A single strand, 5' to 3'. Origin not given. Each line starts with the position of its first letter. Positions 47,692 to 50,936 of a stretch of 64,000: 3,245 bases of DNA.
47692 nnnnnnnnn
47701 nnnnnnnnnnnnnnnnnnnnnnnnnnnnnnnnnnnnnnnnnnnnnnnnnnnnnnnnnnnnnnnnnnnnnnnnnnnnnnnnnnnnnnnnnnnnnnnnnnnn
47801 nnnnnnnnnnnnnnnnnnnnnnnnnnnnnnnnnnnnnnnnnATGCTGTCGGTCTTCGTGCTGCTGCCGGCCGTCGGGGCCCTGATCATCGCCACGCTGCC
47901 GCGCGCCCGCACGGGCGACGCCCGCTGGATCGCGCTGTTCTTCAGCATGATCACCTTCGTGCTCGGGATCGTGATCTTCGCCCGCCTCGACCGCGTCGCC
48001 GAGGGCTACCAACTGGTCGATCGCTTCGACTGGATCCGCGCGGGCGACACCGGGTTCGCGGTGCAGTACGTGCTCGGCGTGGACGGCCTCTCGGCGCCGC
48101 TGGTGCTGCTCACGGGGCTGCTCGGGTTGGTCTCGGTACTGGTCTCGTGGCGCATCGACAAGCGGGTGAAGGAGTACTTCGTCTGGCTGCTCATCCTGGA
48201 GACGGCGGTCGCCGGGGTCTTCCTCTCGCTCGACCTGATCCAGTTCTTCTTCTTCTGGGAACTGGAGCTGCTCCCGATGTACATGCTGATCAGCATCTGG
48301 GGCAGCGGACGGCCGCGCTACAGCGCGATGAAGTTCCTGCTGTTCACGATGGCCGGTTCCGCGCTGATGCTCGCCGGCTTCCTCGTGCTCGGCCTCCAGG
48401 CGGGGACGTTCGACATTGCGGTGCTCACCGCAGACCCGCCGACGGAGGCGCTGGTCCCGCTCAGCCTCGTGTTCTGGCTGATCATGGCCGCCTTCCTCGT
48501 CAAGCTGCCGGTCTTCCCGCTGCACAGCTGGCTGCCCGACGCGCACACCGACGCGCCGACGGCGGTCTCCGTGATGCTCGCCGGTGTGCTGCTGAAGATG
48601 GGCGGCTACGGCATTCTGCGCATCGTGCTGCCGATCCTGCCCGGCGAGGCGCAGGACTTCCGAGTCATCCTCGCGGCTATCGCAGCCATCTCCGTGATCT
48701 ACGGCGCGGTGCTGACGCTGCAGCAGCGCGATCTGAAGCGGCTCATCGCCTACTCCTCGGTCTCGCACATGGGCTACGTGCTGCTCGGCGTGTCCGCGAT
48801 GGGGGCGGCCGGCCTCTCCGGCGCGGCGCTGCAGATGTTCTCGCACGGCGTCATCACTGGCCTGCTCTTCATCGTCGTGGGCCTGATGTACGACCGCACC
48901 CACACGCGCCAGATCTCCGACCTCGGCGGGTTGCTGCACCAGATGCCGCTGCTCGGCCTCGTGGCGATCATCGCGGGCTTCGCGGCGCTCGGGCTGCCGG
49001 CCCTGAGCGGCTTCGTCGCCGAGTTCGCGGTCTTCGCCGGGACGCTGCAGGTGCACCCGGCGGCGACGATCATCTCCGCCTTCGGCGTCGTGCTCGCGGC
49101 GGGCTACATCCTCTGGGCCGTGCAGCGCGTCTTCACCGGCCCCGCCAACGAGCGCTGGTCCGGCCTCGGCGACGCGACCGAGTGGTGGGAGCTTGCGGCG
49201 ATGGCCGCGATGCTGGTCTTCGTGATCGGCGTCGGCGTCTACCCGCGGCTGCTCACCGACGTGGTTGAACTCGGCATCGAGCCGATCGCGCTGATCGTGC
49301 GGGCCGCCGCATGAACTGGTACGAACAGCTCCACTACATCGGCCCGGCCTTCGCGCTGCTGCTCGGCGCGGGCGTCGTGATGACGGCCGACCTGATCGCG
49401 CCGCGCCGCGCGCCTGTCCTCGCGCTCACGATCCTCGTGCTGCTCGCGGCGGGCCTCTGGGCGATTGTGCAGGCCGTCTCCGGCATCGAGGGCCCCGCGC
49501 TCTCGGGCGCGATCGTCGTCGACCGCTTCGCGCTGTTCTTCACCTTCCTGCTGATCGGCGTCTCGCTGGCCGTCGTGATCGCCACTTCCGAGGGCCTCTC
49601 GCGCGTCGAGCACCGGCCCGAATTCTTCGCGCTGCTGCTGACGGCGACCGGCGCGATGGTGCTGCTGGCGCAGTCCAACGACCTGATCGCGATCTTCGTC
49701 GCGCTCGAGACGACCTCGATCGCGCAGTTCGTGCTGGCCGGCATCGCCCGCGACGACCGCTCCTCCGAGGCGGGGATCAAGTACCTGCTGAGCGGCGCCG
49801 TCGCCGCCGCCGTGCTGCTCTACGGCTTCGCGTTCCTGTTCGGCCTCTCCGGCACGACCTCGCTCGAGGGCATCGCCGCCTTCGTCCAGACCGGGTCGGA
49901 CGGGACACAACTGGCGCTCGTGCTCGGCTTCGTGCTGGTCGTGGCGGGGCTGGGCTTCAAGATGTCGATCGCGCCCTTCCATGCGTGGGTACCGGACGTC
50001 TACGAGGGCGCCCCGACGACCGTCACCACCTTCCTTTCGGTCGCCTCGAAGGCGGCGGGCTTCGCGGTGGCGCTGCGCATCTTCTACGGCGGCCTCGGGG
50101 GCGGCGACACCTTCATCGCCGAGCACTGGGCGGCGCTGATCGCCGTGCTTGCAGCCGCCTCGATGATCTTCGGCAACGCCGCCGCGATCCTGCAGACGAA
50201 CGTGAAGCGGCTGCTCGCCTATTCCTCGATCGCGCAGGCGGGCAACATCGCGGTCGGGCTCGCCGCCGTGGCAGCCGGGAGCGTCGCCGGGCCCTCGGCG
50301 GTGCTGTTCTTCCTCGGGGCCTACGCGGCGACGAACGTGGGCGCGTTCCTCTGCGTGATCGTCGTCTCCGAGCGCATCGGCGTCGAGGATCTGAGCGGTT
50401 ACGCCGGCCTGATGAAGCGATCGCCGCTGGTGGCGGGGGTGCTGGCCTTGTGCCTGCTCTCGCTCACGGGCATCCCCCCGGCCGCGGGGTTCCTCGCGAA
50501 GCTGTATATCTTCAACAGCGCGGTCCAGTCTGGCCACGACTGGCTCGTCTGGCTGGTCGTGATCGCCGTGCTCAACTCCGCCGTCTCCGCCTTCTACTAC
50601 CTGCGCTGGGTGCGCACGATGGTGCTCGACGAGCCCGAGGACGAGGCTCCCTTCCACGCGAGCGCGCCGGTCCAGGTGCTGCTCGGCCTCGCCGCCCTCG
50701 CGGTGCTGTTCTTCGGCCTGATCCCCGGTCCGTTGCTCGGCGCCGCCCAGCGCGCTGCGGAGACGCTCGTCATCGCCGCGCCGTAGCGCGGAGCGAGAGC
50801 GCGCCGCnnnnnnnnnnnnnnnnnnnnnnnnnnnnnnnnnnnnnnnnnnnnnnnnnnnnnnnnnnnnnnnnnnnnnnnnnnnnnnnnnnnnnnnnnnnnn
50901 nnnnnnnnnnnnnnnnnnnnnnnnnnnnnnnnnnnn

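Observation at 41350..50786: Reduced complex-I operon with gene order A-C-D-H-J-K-(ORF)-L-M-N: every Fe-S or peripheral-arm gene (B, E, F, G, I) is missing, and NuoH is extended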

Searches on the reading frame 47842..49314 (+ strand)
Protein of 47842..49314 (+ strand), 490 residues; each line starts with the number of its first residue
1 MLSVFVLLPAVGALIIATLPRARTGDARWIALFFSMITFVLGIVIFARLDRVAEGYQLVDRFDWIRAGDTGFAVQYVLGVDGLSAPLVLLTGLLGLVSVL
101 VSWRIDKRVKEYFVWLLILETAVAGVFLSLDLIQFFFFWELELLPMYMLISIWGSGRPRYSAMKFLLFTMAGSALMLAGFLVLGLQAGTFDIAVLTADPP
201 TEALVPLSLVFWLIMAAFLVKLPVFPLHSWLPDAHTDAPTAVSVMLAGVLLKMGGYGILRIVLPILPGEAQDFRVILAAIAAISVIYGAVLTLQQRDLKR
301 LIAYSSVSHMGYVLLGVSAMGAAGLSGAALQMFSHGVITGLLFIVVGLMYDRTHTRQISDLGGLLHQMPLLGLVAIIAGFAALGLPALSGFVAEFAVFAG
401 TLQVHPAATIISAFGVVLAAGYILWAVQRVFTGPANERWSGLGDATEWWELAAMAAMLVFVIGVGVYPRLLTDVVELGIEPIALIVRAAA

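Call 5: search_protein_families(library=pfam, proteins=[window:47842-49314:+], max_evalue=0.01)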
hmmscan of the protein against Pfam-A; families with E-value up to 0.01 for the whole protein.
window:47842-49314:+ (490 aa): 1 family
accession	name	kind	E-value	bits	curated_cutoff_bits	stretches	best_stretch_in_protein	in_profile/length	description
PF00361.26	Proton_antipo_M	-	7.2e-75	252.3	21.5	1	129-416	1-291/294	NADH:quinone oxidoreductase/Mrp antiporter, TM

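Call 7: search_protein_families(library=ncbifam, proteins=[window:47842-49314:+], max_evalue=0.00001)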
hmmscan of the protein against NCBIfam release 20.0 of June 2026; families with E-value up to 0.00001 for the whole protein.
window:47842-49314:+ (490 aa): 75 families (the best 25 are shown)
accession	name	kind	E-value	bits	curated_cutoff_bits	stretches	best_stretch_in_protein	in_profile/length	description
TIGR01972.1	NDH_I_M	subfamily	1.2e-158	528.8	263.8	1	2-480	1-480/486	NADH-quinone oxidoreductase subunit M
NF004499.0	PRK05846.1-3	equivalog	2.3e-132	442.2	585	1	1-481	6-483/502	NADH-quinone oxidoreductase subunit M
NF009212.0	PRK12561.1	subfamily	3.3e-127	425.4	645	1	2-487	9-500/531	NAD(P)H-quinone oxidoreductase subunit 4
NF004500.0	PRK05846.1-4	equivalog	3e-123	412.3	550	1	1-481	6-501/525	NADH-quinone oxidoreductase subunit M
NF004501.0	PRK05846.1-5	subfamily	3.4e-123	412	598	1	1-483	6-484/492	NADH-quinone oxidoreductase subunit M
NF004505.0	PRK05846.2-5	equivalog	4.4e-112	375.4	700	1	1-482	4-481/508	NADH-quinone oxidoreductase subunit M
NF005060.0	PRK06473.1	equivalog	1.5e-109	367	747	1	1-475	1-474/500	NADH-quinone oxidoreductase subunit M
NF002713.0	PRK02546.1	subfamily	9.8e-108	360.9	827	1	2-482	11-498/533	NAD(P)H-quinone oxidoreductase subunit 4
NF004506.0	PRK05846.2-6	equivalog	8.2e-104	348.6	789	1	28-482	38-489/493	NADH-quinone oxidoreductase subunit M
NF004498.0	PRK05846.1-1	equivalog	3.3e-99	333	614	1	1-480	2-494/509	NADH-quinone oxidoreductase subunit M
NF005611.0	PRK07363.1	equivalog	3e-96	323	764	1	1-478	1-477/501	NADH-quinone oxidoreductase subunit M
NF004504.0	PRK05846.2-3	equivalog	5.7e-96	322.5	785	1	26-475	40-486/499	NADH-quinone oxidoreductase subunit M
NF004502.0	PRK05846.2-1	equivalog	1.4e-89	301.1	791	1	1-475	5-490/500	NADH-quinone oxidoreductase subunit M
NF004503.0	PRK05846.2-2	subfamily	4.2e-73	247.2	720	1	25-475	22-482/490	NADH-quinone oxidoreductase subunit M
NF006419.0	PRK08668.1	equivalog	1.6e-63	215.4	617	1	74-476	62-475/613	NADH dehydrogenase subunit M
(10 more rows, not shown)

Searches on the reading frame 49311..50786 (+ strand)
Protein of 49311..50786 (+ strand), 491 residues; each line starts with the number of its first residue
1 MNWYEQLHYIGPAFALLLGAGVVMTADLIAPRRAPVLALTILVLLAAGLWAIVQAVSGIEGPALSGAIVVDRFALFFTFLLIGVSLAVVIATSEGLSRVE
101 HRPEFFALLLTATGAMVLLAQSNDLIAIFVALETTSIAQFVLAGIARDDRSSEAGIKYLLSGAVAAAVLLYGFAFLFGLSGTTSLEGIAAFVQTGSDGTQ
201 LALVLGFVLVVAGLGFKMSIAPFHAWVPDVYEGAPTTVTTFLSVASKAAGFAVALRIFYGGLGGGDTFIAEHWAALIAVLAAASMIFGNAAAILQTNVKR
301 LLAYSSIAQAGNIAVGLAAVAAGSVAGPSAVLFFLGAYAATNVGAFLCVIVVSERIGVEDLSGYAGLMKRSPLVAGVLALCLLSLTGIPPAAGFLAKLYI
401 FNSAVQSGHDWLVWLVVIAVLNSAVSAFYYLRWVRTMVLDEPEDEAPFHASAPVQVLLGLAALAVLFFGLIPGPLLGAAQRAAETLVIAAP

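Call 5: search_protein_families(library=pfam, proteins=[window:49311-50786:+], max_evalue=0.01)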
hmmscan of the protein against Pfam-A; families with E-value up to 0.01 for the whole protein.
window:49311-50786:+ (491 aa): 1 family
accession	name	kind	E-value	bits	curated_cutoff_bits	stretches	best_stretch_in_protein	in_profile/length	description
PF00361.26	Proton_antipo_M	-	7.1e-69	232.7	21.5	1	122-419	1-290/294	NADH:quinone oxidoreductase/Mrp antiporter, TM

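Call 7: search_protein_families(library=ncbifam, proteins=[window:49311-50786:+], max_evalue=0.00001)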
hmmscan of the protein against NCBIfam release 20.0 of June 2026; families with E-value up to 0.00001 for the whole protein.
window:49311-50786:+ (491 aa): 70 families (the best 25 are shown)
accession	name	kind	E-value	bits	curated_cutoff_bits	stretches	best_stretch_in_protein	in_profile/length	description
TIGR01770.1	NDH_I_N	subfamily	5.7e-114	381.7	332.6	1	10-475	4-471/472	NADH-quinone oxidoreductase subunit NuoN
NF002701.0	PRK02504.1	equivalog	1.3e-108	363.7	569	1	10-449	15-445/513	NAD(P)H-quinone oxidoreductase subunit N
NF004440.0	PRK05777.1-3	equivalog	1.3e-107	360.6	519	1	6-487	7-477/477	NADH-quinone oxidoreductase subunit NuoN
NF004442.0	PRK05777.1-5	equivalog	3.9e-106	355.9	523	1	6-485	7-480/483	NADH-quinone oxidoreductase subunit NuoN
NF004441.0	PRK05777.1-4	equivalog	2e-98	330.3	477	1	100-484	142-521/524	NADH-quinone oxidoreductase subunit NuoN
NF004446.0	PRK05777.2-4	equivalog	8.2e-97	325.4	590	1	6-473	10-485/502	NADH-quinone oxidoreductase subunit NuoN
NF004445.0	PRK05777.2-3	equivalog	9.1e-86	288.7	408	1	15-471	16-462/475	NADH-quinone oxidoreductase subunit NuoN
NF004439.0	PRK05777.1-1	equivalog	3.5e-78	263.6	531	1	15-483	14-482/485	NADH-quinone oxidoreductase subunit NuoN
NF004444.0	PRK05777.2-2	equivalog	1e-77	262.3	496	1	7-476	14-484/496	NADH-quinone oxidoreductase subunit NuoN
NF004443.0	PRK05777.2-1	equivalog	1e-75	255.8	626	1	7-472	11-481/506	NADH-quinone oxidoreductase subunit NuoN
NF004447.0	PRK05777.2-5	equivalog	4.4e-55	187.5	547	1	95-444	88-428/458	NADH-quinone oxidoreductase subunit NuoN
NF004448.0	PRK05777.2-6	equivalog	5.8e-51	174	869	1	62-445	69-449/492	NADH-quinone oxidoreductase subunit NuoN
NF006241.0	PRK08377.1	equivalog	6e-51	174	645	1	52-486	59-477/494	NADH dehydrogenase subunit N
NF006240.0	PRK08376.1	subfamily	6.5e-49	167.2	662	1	69-473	87-493/521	putative monovalent cation/H+ antiporter subunit D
NF009305.0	PRK12662.1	equivalog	1.3e-47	162.7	700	1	98-486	105-490/492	putative monovalent cation/H+ antiporter subunit D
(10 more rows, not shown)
